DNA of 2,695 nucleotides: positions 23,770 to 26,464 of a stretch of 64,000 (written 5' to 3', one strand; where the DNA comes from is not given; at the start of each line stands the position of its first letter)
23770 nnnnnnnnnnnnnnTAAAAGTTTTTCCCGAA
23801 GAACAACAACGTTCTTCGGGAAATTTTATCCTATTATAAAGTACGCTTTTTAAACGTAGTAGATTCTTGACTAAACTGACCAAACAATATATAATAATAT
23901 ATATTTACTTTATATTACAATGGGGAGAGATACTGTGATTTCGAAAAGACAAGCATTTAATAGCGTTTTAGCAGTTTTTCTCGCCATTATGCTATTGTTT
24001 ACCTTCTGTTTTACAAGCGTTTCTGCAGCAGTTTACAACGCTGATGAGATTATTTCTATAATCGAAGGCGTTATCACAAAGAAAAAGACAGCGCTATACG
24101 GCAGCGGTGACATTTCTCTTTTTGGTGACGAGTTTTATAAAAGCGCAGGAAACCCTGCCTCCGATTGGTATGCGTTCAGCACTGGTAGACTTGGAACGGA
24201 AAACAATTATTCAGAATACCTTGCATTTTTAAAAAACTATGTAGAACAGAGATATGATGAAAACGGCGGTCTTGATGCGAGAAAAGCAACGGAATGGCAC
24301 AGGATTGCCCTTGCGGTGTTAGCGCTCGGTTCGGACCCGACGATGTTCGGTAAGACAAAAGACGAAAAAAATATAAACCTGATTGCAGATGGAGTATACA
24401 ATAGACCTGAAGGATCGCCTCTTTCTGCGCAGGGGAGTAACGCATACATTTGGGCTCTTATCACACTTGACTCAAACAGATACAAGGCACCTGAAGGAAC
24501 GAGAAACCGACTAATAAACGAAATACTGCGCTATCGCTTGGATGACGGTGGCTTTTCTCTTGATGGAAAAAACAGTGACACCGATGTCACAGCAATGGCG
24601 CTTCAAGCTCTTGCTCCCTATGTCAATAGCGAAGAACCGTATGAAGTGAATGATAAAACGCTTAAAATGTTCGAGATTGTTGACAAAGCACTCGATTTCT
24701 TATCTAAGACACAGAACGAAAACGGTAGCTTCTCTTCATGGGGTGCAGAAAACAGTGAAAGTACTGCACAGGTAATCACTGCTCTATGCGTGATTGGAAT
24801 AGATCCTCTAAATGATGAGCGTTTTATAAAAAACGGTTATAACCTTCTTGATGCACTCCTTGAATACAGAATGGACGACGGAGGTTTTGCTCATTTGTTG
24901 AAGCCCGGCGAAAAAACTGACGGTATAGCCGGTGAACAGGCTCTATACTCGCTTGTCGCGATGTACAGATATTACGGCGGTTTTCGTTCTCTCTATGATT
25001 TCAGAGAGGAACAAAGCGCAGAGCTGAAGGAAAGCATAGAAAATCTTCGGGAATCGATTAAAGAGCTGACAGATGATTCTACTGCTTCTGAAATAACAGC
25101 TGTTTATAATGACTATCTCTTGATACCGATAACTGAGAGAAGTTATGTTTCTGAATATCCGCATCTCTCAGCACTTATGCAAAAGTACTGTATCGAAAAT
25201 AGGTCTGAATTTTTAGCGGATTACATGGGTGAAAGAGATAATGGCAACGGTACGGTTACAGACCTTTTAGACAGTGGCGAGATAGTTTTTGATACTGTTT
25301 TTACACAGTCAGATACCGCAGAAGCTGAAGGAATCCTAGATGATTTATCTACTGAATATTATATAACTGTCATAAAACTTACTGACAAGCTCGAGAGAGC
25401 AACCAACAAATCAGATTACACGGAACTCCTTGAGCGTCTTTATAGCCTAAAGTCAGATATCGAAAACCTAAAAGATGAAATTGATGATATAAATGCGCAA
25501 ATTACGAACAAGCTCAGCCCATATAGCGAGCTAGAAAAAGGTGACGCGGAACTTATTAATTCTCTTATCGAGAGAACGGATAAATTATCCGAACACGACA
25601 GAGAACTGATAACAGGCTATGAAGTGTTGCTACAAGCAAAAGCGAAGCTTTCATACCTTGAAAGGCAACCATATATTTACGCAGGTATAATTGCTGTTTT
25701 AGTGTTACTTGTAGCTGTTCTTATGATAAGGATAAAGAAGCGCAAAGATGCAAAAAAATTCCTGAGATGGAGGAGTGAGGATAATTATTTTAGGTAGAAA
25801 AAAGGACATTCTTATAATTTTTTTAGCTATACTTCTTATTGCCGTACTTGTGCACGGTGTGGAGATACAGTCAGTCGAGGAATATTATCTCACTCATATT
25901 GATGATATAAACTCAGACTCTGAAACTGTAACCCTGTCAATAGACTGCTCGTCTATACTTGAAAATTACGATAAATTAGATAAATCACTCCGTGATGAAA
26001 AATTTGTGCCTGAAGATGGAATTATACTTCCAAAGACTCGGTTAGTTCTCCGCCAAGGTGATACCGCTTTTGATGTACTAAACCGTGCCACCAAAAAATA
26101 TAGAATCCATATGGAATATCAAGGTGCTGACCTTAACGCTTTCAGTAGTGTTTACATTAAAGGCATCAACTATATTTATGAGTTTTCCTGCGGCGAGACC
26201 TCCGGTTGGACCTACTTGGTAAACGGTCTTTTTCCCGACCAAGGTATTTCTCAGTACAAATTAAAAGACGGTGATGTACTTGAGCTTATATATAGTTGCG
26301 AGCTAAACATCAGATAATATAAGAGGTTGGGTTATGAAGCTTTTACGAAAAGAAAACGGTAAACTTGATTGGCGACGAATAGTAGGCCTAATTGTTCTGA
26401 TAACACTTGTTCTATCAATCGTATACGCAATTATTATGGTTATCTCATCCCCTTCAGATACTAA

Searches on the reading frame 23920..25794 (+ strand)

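Call 32: search_protein_families(library=pfam, proteins=[window:23920-25794:+], max_evalue=0.0001)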
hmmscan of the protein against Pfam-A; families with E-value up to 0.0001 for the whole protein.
window:23920-25794:+ (625 aa): 1 family
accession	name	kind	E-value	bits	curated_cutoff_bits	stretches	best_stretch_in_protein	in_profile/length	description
PF00432.27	Prenyltrans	-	7.9e-06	25.9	26.5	1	176-325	32-169/304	Prenyltransferase alpha-alpha toroid domain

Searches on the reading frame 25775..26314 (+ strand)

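Call 32: search_protein_families(library=pfam, proteins=[window:25775-26314:+], max_evalue=0.0001)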
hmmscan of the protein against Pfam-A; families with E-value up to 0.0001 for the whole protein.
window:25775-26314:+ (180 aa): 1 family
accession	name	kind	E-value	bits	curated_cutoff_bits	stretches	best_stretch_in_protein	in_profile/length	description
PF14478.12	DUF4430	-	1.1e-18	67.8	23.8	1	95-174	1-71/72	Domain of unknown function (DUF4430)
